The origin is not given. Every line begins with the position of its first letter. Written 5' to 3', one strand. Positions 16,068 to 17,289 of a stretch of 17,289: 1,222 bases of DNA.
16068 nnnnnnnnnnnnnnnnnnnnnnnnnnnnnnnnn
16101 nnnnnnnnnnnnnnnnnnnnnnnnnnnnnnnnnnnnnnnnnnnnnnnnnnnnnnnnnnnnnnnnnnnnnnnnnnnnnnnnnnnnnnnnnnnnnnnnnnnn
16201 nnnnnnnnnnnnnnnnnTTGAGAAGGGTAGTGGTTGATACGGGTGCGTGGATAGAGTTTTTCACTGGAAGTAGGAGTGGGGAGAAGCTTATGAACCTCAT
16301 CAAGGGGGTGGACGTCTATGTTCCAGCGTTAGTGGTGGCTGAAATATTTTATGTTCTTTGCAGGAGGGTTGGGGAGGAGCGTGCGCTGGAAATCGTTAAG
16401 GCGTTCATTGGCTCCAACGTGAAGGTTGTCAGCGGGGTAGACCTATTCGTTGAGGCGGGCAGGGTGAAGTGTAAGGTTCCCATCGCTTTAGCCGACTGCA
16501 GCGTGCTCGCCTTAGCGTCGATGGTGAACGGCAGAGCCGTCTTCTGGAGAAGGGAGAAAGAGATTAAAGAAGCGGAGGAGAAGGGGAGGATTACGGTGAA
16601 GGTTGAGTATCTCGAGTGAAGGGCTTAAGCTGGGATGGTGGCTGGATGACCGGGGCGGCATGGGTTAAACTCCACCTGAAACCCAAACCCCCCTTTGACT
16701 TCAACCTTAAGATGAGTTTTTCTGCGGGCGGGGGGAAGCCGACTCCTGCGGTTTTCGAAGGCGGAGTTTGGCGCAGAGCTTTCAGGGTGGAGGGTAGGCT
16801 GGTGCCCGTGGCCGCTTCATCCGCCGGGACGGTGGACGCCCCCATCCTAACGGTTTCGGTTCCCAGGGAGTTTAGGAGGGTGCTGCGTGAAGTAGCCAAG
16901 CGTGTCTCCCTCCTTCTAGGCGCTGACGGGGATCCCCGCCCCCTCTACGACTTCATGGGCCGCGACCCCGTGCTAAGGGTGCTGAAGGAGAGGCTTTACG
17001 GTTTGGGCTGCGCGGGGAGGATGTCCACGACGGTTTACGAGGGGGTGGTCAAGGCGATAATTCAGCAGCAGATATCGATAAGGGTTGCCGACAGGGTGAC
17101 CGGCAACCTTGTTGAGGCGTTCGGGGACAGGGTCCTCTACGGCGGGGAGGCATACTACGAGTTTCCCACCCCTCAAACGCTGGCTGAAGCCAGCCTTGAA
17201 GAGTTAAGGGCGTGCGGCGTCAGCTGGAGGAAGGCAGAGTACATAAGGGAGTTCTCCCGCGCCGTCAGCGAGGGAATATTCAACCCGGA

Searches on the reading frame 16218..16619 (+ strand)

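Call 11: search_protein_families(library=pfam, proteins=[window:16218-16619:+], max_evalue=0.1)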
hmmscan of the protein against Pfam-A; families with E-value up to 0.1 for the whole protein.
window:16218-16619:+ (133 aa): 4 families
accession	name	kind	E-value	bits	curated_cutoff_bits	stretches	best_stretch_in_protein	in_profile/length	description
PF01850.27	PIN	-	6e-13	49.9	23.6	1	4-105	1-105/120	PIN domain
PF13470.12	PIN_3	-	0.0083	17.4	27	1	3-60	1-64/115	PIN domain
PF16289.11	PIN_12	-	0.026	15.4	32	1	4-58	1-64/172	PIN domain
PF24935.1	Ig_NUP210_6th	-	0.085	13.3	27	0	68-120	10-62/86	NUP210-like, Ig-like domain 6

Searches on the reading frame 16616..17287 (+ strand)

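Call 5: search_protein_families(library=pfam, proteins=[window:16616-17287:+], max_evalue=0.01)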
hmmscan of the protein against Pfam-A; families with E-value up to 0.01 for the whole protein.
window:16616-17287:+ (224 aa): 3 families
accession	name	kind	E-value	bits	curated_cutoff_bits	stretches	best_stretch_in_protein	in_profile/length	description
PF00730.31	HhH-GPD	-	5.7e-14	52.8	26.2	1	145-217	1-65/108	HhH-GPD superfamily base excision DNA repair protein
PF22394.2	AfAlkA-like_TBP-like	-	4.6e-07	29.8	26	1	27-69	10-52/84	AfAlkA-like, TATA-box binding protein-like domain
PF06029.17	AlkA_N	-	0.00014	22.5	26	1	19-135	2-116/118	AlkA N-terminal domain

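Call 6: search_protein_families(library=ncbifam, proteins=[window:16616-17287:+], max_evalue=0.001)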
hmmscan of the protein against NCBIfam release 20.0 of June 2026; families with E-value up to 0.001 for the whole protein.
window:16616-17287:+ (224 aa): 2 families
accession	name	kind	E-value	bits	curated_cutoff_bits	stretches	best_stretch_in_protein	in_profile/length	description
NF007641.0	PRK10308.1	equivalog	6.3e-15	55.5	229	1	21-222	4-194/285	DNA-3-methyladenine glycosylase 2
TIGR00588.1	ogg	subfamily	2.6e-08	33.4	397.85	1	138-219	117-199/310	8-oxoguanine DNA-glycosylase (ogg)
